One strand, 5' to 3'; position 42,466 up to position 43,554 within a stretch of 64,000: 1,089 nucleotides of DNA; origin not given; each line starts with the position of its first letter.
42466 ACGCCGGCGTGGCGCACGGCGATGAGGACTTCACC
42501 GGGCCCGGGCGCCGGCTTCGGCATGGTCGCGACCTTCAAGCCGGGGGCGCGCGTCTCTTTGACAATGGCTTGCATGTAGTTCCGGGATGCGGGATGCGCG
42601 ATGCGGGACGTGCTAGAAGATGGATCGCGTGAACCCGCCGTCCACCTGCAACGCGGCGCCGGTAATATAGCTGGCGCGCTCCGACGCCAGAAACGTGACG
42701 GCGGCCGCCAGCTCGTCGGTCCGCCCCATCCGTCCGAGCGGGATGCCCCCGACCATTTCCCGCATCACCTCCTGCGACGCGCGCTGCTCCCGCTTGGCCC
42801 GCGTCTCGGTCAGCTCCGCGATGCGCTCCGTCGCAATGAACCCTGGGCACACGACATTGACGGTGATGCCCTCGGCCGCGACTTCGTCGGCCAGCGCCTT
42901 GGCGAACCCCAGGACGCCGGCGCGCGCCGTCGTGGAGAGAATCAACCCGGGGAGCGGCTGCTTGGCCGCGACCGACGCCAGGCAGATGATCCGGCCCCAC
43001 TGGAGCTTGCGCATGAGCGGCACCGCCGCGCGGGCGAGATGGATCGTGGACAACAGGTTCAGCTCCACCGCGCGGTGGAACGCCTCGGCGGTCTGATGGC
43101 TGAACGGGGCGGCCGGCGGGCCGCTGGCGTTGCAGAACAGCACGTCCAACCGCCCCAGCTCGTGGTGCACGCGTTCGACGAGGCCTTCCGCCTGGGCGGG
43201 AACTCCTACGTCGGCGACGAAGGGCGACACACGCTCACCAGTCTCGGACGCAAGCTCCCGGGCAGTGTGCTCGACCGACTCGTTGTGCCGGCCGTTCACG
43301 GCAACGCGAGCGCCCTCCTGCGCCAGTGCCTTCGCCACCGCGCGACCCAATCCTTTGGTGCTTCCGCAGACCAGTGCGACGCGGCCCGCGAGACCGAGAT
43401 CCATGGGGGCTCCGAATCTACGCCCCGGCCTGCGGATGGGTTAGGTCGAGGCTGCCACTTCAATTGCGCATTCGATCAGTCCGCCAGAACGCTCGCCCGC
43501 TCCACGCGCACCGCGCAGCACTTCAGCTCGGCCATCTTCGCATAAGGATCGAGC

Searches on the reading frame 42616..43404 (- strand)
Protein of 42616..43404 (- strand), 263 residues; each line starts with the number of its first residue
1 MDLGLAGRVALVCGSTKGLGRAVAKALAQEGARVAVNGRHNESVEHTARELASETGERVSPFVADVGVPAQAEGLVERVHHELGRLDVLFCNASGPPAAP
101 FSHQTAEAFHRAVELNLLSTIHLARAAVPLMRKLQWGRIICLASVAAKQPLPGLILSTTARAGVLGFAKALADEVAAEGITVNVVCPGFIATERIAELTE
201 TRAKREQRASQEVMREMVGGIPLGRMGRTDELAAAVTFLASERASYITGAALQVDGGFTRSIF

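Call 54: search_protein_families(library=pfam, proteins=[window:42616-43404:-], max_evalue=0.01)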
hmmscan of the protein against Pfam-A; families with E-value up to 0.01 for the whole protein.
window:42616-43404:- (263 aa): 5 families
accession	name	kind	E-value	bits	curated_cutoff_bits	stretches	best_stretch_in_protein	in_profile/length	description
PF13561.12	adh_short_C2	-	1.8e-58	198.3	27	1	16-259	5-236/236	Enoyl-(Acyl carrier protein) reductase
PF00106.31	adh_short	-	3.3e-49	167.5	26.6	1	8-201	1-193/195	short chain dehydrogenase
PF08659.16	KR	-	1.3e-11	45.2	22.6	1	10-147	3-139/180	KR domain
PF23441.1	SDR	-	1.9e-08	34.5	27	1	5-258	5-255/258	SDR-like rossmann domain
PF13460.12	NAD_binding_10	-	1.6e-05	25.3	27.2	1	14-218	1-173/184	NAD(P)H-binding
